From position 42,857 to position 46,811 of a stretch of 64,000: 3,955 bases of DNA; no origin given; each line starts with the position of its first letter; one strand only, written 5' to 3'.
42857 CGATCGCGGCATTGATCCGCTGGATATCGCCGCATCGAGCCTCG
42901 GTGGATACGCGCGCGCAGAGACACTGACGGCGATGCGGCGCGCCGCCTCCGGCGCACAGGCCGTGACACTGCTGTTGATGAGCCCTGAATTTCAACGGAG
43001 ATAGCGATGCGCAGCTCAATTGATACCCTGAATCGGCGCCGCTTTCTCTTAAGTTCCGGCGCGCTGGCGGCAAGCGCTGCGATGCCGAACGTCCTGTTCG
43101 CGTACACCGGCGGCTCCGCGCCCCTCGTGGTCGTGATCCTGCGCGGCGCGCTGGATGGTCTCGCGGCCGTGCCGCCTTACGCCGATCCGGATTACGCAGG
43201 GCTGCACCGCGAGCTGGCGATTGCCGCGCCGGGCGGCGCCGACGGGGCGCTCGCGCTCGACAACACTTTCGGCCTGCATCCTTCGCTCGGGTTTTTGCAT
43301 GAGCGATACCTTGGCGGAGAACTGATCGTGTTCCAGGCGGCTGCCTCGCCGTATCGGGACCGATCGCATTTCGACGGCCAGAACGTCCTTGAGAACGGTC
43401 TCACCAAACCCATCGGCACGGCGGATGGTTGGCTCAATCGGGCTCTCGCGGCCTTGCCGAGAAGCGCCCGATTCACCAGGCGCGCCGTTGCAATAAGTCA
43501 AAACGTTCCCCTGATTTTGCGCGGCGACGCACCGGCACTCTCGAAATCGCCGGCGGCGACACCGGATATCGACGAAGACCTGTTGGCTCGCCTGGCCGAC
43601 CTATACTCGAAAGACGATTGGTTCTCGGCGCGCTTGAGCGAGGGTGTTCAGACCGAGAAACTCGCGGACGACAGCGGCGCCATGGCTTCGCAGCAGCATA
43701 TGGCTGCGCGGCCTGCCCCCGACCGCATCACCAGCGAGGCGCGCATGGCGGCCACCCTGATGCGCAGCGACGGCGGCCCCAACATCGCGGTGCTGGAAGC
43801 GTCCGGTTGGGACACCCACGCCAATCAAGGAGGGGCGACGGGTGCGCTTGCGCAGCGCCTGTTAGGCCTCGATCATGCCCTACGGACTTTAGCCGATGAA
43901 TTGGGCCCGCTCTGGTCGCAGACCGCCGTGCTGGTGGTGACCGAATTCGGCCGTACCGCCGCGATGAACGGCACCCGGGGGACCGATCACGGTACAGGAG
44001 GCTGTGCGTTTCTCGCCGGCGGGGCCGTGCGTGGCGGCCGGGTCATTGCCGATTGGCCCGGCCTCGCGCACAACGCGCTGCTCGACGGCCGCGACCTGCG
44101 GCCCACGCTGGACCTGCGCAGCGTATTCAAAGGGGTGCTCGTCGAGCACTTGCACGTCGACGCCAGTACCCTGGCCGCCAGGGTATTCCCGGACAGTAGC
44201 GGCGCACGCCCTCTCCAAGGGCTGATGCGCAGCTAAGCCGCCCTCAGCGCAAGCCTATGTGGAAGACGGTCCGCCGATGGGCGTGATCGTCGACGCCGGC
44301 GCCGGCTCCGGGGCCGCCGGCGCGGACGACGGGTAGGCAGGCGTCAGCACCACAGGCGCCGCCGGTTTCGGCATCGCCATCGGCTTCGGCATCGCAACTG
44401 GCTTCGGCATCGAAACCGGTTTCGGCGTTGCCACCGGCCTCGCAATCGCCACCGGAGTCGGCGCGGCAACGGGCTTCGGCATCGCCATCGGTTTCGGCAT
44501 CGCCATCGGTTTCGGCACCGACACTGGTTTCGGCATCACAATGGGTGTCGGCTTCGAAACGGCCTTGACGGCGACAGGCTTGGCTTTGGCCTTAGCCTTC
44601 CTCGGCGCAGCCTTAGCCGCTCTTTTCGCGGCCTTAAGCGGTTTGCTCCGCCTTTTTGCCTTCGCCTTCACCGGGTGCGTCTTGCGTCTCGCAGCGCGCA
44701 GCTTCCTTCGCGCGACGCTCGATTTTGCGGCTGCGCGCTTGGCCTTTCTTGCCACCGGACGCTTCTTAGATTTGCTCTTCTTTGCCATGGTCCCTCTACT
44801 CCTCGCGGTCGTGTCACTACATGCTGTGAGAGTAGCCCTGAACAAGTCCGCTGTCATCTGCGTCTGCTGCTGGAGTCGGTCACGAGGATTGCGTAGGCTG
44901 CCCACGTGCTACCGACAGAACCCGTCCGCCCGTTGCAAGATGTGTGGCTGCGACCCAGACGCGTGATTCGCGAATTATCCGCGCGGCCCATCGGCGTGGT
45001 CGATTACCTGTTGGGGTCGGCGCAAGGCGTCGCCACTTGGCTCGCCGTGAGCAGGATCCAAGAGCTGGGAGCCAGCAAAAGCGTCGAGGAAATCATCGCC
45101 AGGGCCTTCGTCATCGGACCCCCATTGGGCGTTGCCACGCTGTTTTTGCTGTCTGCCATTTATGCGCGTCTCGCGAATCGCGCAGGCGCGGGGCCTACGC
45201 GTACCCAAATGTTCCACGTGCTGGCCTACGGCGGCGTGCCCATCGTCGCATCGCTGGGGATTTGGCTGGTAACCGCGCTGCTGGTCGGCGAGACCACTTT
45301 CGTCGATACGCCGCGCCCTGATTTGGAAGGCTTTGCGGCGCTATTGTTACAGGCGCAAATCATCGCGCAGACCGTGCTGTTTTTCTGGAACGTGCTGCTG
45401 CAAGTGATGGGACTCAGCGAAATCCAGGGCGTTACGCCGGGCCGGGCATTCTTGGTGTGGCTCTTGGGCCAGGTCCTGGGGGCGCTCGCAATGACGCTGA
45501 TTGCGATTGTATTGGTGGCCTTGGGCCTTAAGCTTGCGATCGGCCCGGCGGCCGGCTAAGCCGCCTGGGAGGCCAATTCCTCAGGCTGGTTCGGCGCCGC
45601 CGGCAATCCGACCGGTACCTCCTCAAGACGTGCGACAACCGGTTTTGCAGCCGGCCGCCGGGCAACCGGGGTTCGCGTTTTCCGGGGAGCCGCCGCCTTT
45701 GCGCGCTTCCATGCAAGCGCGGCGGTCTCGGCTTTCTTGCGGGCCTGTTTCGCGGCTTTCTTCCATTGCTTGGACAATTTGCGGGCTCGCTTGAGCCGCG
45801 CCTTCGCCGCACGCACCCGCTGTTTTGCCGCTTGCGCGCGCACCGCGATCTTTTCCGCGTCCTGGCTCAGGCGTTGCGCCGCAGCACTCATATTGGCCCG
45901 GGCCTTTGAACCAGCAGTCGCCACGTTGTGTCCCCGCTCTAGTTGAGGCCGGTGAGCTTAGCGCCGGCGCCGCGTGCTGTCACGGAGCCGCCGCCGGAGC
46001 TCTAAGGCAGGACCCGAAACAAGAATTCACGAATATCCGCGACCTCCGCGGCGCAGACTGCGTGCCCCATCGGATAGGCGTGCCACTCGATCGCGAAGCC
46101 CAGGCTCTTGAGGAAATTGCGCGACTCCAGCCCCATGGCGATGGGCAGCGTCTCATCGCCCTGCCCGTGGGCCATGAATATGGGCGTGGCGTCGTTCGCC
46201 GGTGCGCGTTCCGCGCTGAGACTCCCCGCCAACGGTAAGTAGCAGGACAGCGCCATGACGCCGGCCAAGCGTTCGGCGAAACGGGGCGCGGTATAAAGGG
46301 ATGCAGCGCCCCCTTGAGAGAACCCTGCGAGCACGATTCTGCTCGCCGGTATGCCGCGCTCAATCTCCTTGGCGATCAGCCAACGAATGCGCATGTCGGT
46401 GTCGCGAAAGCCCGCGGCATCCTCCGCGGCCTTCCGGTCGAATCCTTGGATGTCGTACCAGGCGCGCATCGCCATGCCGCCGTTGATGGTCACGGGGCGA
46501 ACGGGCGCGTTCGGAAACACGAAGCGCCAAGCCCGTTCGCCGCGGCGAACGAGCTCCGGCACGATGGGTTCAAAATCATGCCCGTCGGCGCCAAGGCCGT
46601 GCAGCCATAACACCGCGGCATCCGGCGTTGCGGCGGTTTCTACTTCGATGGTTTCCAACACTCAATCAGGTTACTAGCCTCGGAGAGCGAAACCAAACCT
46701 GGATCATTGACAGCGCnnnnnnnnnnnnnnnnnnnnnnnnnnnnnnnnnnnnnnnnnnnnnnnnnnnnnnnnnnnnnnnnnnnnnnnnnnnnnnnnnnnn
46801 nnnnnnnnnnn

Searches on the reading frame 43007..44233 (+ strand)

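Call 84: search_protein_families(library=pfam, proteins=[window:43007-44233:+], max_evalue=0.00001)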
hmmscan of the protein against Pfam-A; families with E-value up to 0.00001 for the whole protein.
window:43007-44233:+ (409 aa): 1 family
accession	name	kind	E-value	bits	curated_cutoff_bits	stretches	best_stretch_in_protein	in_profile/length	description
PF07394.17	DUF1501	-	5.8e-33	115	27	1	88-377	86-372/390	Protein of unknown function (DUF1501)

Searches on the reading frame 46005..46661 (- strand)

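Call 83: search_protein_families(library=pfam, proteins=[window:46005-46661:-], max_evalue=0.00001)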
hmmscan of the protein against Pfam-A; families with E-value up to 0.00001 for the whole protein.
window:46005-46661:- (219 aa): 2 families
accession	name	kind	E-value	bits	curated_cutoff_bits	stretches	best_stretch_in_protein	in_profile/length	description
PF02230.22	Abhydrolase_2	-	6.2e-51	173.8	23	1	10-214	10-213/217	Phospholipase/Carboxylesterase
PF00561.26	Abhydrolase_1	-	1.1e-06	29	25.8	0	16-139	2-101/245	alpha/beta hydrolase fold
